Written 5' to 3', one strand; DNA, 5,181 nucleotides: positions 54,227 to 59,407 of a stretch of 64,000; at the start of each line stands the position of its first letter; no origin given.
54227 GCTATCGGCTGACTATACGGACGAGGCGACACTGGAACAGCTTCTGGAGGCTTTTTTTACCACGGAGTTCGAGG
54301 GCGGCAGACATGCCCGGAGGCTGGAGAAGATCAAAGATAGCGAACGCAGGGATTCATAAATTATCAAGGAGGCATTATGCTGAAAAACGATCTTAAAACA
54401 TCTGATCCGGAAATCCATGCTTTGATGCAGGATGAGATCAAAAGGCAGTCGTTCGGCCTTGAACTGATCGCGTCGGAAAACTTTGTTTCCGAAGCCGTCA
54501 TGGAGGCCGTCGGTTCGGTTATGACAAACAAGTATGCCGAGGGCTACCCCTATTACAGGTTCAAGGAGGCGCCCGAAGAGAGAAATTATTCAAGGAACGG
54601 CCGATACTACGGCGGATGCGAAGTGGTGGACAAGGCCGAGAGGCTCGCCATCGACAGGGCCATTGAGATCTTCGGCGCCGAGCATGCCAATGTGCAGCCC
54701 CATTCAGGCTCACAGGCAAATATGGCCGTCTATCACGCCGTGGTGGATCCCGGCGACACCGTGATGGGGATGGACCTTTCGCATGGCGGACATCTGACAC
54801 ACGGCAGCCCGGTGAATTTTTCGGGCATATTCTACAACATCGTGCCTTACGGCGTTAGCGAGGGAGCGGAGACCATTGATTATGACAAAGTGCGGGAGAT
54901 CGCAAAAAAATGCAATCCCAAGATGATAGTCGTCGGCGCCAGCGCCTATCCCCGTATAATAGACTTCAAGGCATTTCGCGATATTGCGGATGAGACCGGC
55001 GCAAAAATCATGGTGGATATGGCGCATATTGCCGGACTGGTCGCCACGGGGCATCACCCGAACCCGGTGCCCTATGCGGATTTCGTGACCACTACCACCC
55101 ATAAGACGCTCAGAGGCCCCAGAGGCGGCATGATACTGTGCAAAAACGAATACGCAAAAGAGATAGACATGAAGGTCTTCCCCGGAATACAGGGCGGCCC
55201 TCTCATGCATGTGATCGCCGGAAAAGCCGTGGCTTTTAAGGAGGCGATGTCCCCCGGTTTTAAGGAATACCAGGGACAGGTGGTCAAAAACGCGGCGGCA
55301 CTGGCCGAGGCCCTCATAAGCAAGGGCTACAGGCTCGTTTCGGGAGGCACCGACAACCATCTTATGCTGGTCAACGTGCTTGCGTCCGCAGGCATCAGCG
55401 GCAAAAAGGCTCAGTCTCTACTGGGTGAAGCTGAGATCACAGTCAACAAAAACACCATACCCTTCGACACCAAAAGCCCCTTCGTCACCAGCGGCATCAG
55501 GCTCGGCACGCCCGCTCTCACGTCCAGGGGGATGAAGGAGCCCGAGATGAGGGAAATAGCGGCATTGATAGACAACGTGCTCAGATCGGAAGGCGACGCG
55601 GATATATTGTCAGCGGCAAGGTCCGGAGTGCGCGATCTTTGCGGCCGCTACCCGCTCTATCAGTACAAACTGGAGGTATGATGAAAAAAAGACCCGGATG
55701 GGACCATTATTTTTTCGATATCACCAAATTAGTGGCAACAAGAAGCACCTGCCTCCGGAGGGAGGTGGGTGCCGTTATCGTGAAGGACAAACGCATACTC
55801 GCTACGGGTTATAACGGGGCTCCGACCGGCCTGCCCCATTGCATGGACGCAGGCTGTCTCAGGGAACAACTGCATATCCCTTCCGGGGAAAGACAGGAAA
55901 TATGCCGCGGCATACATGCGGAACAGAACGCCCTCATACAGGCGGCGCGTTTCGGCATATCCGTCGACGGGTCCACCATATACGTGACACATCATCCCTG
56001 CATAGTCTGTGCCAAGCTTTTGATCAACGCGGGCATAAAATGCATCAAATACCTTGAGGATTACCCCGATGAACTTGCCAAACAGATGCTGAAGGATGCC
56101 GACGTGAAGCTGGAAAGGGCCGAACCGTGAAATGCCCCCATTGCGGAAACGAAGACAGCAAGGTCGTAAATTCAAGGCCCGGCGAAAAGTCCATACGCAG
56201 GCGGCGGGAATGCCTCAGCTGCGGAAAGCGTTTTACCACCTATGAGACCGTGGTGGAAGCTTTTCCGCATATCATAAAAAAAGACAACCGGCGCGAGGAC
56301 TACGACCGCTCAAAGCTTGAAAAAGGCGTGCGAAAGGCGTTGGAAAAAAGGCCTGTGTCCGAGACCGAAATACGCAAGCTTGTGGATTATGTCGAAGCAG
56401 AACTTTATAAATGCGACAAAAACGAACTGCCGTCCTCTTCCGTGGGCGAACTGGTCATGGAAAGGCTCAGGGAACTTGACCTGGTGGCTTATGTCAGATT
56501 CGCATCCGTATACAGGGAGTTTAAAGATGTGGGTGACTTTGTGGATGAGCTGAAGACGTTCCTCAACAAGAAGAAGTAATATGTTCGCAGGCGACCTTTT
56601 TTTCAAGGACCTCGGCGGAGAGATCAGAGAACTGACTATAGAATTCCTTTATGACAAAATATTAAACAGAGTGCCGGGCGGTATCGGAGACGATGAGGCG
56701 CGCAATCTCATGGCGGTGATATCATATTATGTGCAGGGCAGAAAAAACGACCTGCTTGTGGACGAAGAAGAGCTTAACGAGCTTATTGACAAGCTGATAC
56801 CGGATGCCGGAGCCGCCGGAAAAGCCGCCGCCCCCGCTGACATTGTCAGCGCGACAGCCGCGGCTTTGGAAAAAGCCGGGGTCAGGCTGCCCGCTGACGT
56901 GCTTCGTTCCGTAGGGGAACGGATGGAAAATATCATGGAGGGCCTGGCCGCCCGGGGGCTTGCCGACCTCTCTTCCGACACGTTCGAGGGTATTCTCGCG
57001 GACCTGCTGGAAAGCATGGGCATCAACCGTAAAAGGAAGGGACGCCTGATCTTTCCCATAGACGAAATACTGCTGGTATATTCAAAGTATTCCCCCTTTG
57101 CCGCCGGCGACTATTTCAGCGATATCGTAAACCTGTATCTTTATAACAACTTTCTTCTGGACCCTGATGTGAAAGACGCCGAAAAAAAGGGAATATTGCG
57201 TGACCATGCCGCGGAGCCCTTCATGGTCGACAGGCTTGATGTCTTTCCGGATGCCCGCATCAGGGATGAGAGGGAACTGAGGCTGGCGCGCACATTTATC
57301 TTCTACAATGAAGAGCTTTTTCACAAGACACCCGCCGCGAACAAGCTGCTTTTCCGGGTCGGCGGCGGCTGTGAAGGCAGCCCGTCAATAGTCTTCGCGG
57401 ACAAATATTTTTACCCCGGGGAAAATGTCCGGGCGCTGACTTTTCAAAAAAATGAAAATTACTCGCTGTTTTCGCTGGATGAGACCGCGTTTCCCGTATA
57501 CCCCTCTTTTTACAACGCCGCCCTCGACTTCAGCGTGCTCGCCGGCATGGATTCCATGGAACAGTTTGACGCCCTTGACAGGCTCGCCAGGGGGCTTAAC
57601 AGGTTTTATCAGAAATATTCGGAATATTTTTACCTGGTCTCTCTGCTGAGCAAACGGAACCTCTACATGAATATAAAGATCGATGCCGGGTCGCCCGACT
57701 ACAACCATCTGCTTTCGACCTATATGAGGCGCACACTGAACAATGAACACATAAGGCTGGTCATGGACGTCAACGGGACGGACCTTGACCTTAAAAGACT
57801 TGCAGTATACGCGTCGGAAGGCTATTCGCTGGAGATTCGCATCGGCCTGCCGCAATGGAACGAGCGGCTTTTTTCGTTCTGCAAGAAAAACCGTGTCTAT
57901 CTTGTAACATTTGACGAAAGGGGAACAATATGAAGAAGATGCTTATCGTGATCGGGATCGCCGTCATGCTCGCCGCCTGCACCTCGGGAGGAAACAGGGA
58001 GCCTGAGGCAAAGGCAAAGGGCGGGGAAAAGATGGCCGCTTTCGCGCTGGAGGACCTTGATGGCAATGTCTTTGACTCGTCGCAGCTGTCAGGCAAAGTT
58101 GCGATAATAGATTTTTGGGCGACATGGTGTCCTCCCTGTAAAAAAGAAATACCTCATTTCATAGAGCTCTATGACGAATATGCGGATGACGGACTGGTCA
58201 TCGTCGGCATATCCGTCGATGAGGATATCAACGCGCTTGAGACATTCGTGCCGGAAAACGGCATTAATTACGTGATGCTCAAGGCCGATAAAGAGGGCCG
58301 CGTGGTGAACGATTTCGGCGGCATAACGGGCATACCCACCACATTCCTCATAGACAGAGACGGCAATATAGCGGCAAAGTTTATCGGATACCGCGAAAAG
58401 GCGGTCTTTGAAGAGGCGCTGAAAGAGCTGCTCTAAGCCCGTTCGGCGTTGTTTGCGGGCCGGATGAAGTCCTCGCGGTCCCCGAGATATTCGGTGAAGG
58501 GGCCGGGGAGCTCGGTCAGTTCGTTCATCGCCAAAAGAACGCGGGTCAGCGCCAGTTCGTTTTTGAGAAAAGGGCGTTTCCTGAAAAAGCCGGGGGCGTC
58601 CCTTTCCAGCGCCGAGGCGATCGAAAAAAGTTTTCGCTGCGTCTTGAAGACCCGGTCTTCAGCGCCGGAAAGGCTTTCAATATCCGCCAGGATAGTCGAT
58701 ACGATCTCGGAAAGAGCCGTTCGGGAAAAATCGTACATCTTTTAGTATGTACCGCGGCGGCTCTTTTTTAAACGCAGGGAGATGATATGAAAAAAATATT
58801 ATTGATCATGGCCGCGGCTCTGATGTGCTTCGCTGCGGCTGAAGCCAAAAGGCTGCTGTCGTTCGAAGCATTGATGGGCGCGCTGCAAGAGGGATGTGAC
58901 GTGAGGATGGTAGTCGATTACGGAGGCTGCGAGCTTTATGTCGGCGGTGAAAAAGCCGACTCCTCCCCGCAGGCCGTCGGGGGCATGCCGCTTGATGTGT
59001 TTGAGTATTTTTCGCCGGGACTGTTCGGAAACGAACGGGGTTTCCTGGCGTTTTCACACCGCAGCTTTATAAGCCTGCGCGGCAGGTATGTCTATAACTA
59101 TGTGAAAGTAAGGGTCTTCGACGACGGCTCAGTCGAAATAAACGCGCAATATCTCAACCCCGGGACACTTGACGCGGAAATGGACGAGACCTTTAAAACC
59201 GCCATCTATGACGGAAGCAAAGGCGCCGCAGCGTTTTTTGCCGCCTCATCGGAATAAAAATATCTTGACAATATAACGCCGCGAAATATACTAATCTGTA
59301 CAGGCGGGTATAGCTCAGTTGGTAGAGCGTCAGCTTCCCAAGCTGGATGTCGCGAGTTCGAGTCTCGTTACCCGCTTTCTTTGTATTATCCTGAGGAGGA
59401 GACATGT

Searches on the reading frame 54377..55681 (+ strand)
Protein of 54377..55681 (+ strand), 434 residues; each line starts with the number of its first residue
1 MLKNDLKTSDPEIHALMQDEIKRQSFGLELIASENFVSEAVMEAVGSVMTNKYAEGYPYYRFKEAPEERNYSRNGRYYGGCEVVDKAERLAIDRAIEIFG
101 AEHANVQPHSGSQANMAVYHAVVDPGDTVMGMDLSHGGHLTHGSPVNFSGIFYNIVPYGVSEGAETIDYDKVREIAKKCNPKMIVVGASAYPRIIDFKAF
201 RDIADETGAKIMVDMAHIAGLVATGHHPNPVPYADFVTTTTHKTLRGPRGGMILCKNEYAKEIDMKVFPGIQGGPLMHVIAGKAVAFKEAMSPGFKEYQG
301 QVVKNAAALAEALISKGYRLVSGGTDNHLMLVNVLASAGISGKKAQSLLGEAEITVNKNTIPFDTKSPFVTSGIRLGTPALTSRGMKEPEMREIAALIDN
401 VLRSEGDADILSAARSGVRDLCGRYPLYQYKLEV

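Call 26: search_protein_families(library=pfam, proteins=[window:54377-55681:+], max_evalue=0.001)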
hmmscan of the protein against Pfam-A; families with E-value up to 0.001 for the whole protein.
window:54377-55681:+ (434 aa): 2 families
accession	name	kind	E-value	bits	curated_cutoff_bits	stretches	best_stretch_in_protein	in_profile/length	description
PF00464.25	SHMT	-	1.5e-166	554.4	27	1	6-398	1-399/399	Serine hydroxymethyltransferase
PF01212.27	Beta_elim_lyase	-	1.1e-06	28.7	27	1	93-265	39-215/288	Beta-eliminating lyase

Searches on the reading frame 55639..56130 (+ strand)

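Call 26: search_protein_families(library=pfam, proteins=[window:55639-56130:+], max_evalue=0.001)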
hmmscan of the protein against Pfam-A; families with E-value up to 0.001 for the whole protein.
window:55639-56130:+ (163 aa): 3 families
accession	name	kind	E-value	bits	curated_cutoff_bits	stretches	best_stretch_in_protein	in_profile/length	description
PF00383.29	dCMP_cyt_deam_1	-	1e-24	86.8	25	1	21-138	3-100/102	Cytidine and deoxycytidylate deaminase zinc-binding region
PF14437.12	MafB19-deam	-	5e-21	75.5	27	1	21-153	3-115/142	MafB19-like deaminase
PF14439.12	Bd3614-deam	-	0.00025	21.5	38.5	1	92-149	35-99/113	Bd3614-like deaminase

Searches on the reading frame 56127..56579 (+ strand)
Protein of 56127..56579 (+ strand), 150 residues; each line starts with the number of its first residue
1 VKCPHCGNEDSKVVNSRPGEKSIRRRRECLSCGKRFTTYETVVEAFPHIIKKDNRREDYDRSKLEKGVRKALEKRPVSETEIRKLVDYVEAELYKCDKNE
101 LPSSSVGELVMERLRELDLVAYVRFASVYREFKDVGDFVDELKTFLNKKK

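Call 26: search_protein_families(library=pfam, proteins=[window:56127-56579:+], max_evalue=0.001)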
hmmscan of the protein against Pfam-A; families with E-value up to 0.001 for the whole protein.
window:56127-56579:+ (150 aa): 2 families
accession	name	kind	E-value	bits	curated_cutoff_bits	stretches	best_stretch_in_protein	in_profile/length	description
PF03477.21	ATP-cone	-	1.2e-21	77.5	25.8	1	48-134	2-87/88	ATP cone domain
PF22811.2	Zn_ribbon_NrdR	-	1.2e-19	70.4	27.2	1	1-40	1-42/42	Transcriptional repressor NrdR-like, N-terminal domain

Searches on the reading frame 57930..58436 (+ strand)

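Call 26: search_protein_families(library=pfam, proteins=[window:57930-58436:+], max_evalue=0.001)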
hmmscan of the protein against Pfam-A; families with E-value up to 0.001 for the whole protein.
window:57930-58436:+ (168 aa): 7 families
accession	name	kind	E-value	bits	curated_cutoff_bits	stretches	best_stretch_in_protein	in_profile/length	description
PF00578.27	AhpC-TSA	-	1e-26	93.7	26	1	32-149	2-123/124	AhpC/TSA family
PF08534.16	Redoxin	-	5.6e-25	88.3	26.6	1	32-159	3-143/148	Redoxin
PF13905.12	Thioredoxin_8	-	2.8e-16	60.1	27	1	55-147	1-94/94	Thioredoxin-like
PF00085.26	Thioredoxin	-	1.4e-12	48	23.5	1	50-99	12-61/103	Thioredoxin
PF13098.12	Thioredoxin_2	-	2.2e-07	31.6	27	1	54-164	4-104/104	Thioredoxin-like domain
PF00255.25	GSHPx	-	6.6e-05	22.9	27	1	37-95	3-60/108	Glutathione peroxidase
PF08139.17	LPAM_1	-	0.00047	20.9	20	1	1-17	1-17/18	Prokaryotic membrane lipoprotein lipid attachment site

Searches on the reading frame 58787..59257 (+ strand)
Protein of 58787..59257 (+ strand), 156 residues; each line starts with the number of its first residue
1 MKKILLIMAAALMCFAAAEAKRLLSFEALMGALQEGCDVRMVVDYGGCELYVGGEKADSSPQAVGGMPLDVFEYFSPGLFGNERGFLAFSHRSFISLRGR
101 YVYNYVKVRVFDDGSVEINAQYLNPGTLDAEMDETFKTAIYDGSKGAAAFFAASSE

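Call 26: search_protein_families(library=pfam, proteins=[window:58787-59257:+], max_evalue=0.001)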
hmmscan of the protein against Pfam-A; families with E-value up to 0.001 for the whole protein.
window:58787-59257:+ (156 aa): 1 family
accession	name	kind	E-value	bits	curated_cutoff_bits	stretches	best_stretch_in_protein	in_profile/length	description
PF06903.17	VirK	-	1.6e-05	25.3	23.7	1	24-127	3-97/98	VirK protein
